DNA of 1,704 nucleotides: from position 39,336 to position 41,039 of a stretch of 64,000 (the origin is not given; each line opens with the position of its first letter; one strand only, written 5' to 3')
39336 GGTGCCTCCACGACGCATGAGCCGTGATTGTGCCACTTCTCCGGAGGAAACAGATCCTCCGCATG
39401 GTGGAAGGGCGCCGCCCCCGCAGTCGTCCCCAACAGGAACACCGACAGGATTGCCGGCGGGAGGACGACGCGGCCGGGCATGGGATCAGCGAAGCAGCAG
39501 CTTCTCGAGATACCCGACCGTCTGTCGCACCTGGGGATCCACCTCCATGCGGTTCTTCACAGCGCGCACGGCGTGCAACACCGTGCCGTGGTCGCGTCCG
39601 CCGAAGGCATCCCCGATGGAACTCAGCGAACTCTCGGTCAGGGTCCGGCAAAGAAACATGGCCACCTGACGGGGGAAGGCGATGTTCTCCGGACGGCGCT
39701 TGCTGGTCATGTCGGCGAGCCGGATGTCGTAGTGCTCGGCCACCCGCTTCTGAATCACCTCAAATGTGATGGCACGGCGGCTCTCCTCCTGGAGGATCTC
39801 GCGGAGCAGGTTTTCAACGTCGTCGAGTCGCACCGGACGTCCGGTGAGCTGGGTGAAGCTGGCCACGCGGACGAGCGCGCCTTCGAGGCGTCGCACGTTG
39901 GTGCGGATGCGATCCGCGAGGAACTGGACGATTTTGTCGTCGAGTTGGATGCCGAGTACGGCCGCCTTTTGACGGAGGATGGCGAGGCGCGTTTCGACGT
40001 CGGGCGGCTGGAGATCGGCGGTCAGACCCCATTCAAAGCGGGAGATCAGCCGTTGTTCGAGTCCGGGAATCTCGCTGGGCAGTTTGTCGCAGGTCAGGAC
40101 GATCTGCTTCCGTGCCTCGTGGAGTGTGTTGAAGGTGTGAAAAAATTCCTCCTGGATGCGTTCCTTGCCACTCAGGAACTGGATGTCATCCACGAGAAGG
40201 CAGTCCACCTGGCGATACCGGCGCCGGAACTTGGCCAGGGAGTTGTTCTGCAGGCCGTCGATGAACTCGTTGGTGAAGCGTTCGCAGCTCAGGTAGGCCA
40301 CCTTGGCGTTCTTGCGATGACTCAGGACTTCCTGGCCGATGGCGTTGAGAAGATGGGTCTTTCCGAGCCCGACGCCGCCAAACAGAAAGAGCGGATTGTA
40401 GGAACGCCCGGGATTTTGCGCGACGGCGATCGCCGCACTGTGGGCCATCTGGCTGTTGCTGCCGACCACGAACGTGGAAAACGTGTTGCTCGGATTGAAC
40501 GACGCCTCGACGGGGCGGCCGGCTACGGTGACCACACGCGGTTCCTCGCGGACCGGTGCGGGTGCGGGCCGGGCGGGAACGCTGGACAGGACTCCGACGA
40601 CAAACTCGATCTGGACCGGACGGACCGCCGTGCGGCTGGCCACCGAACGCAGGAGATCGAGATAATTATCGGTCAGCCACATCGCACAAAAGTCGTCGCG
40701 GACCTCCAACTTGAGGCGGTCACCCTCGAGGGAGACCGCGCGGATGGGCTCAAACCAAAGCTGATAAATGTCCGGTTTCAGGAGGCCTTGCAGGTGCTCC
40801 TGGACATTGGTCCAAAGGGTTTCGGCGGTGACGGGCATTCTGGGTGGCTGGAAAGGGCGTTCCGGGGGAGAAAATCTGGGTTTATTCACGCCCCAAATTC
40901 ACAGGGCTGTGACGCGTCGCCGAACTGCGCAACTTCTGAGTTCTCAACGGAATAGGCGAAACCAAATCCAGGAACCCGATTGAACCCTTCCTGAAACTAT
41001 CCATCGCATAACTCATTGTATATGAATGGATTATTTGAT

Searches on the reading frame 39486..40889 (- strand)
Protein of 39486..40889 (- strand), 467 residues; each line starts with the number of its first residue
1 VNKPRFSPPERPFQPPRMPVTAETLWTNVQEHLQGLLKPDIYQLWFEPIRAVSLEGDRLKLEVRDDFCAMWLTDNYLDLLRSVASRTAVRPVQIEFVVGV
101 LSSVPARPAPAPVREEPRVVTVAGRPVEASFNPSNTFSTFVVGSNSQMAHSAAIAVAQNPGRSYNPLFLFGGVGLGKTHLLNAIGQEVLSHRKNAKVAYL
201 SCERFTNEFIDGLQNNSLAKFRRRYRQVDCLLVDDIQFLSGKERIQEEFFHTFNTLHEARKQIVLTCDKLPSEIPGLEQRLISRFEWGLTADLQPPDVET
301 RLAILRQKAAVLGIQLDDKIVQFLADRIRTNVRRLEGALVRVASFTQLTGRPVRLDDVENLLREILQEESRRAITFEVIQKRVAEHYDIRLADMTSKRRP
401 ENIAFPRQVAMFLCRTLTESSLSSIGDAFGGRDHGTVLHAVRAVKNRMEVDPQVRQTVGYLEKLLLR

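Call 78: search_protein_families(library=pfam, proteins=[window:39486-40889:-])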
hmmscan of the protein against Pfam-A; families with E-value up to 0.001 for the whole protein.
window:39486-40889:- (467 aa): 9 families
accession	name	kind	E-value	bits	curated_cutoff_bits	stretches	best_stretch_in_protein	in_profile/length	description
PF00308.24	Bac_DnaA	-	8.6e-69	231.3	23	1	132-291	2-161/162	Bacterial DnaA ATPAse domain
PF08299.17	Bac_DnaA_C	-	1.3e-27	96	31.5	1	377-444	2-69/69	Bacterial dnaA protein helix-turn-helix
PF11638.13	DnaA_N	-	1.9e-12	47.1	24.6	1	23-85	1-64/65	DnaA N-terminal domain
PF01695.23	IstB_IS21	-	8e-09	35.8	24.1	1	167-269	95-194/238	IstB-like ATP binding protein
PF00004.35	AAA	-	5.5e-05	24.1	21.2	1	168-275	2-115/131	ATPase family associated with various cellular activities (AAA)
PF13173.12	AAA_14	-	0.00028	21.4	27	1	165-249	3-84/129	AAA domain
PF13401.12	AAA_22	-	0.00029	21.6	27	0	166-206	7-45/130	AAA domain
PF22688.2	Hda_lid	-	0.00035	21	27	0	300-340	3-43/65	Hda, lid domain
PF01637.24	ATPase_2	-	0.00053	20.3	33.2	1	163-279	19-129/225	ATPase domain predominantly from Archaea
